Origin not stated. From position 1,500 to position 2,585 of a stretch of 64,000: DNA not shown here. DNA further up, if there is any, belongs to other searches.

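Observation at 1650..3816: Locally expanding and decaying family of TM / Arg-rich / CxxC-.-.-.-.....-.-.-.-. zinc-ribbon membrane proteins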

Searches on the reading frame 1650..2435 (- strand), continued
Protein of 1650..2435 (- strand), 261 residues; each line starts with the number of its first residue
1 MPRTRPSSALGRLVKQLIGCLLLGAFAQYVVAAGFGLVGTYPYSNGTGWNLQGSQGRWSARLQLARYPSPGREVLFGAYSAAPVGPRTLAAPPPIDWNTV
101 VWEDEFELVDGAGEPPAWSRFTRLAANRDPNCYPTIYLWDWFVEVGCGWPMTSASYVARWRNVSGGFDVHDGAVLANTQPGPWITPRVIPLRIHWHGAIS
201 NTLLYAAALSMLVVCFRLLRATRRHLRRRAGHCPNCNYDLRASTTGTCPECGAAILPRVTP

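Call 65: list_cluster_members(proteins=[P0001, P0072, P0100, P0161, P0069, P0146, P0118, P0094, P0123, P0158])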
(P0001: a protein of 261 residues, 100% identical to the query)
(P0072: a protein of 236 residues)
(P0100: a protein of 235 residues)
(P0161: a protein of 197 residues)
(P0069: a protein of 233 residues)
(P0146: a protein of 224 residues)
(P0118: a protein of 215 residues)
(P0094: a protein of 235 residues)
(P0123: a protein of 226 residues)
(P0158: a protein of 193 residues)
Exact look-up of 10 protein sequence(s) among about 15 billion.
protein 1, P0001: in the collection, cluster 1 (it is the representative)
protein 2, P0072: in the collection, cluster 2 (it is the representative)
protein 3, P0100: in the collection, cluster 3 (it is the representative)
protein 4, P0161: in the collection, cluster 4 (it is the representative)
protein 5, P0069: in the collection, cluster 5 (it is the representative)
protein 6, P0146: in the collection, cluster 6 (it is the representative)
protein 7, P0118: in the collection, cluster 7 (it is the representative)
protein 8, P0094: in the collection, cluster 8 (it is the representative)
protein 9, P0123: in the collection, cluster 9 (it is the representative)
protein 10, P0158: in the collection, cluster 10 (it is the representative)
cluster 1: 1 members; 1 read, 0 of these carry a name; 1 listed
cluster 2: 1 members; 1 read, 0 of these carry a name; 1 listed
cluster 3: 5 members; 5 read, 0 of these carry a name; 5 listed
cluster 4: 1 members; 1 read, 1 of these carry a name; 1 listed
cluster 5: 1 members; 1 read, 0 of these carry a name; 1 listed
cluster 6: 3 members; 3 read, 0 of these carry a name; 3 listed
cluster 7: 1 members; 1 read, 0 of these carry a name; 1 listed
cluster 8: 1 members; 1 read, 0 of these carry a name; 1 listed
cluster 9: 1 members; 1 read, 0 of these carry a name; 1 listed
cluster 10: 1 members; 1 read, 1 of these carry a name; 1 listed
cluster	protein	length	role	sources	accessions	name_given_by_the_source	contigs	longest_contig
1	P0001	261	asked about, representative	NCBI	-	-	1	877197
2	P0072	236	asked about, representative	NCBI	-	-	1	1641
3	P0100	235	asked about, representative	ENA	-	-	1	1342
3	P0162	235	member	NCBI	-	-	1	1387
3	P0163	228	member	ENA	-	-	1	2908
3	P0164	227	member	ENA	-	-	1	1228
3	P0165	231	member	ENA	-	-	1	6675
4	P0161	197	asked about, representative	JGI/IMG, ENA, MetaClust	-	\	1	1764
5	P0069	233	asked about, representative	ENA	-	-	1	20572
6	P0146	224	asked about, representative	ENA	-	-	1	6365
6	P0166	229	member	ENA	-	-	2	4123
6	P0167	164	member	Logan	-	-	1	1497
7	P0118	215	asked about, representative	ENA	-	-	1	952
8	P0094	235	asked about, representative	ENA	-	-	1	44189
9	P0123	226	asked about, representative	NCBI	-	-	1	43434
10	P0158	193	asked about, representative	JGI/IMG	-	hypothetical protein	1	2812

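Call 77: predict_structure(alignment_id=A3)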
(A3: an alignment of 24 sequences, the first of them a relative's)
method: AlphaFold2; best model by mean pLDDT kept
length: 419 residues; sequences in the alignment: 24
mean_pLDDT: 68.0   pTM: 0.57
mean pLDDT of the five models: 68.0, 66.5, 66.1, 64.4, 64.4
residues with pLDDT >= 90: 82; 70-90: 126; 50-70: 80; < 50: 131
segments of 3 or more residues with pLDDT < 50: 39-100, 146-163, 261-293, 312-318, 412-417
pLDDT, mean of each block of 10 residues (from residue 1): 84 91 92 64 47 39 39 38 42 46 53 69 87 60 49 41 61 90 93 86 87 82 72 90 97 83 40 39 40 64 78 49 75 66 89 93 92 90 87 59 60 49
secondary structure, 60 per line:
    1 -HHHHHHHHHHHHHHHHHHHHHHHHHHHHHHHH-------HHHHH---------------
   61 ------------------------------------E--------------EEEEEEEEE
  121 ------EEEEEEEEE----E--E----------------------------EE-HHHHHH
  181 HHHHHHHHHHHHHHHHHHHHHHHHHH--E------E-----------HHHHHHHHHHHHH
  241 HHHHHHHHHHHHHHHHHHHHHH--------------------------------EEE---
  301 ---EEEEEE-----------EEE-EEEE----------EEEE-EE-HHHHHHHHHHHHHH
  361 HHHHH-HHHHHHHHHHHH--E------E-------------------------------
elements in order: H2-33 H41-45 E112-120 E127-135 H175-206 H228-262 E295-297 E304-309 E321-323 E325-328 E339-342 H347-365 H367-378

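Call 83: search_protein_families(library=phrogs, proteins=[window:1650-2435:-], max_evalue=0.01)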
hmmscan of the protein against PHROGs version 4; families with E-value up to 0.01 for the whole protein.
window:1650-2435:- (261 aa): 0 families
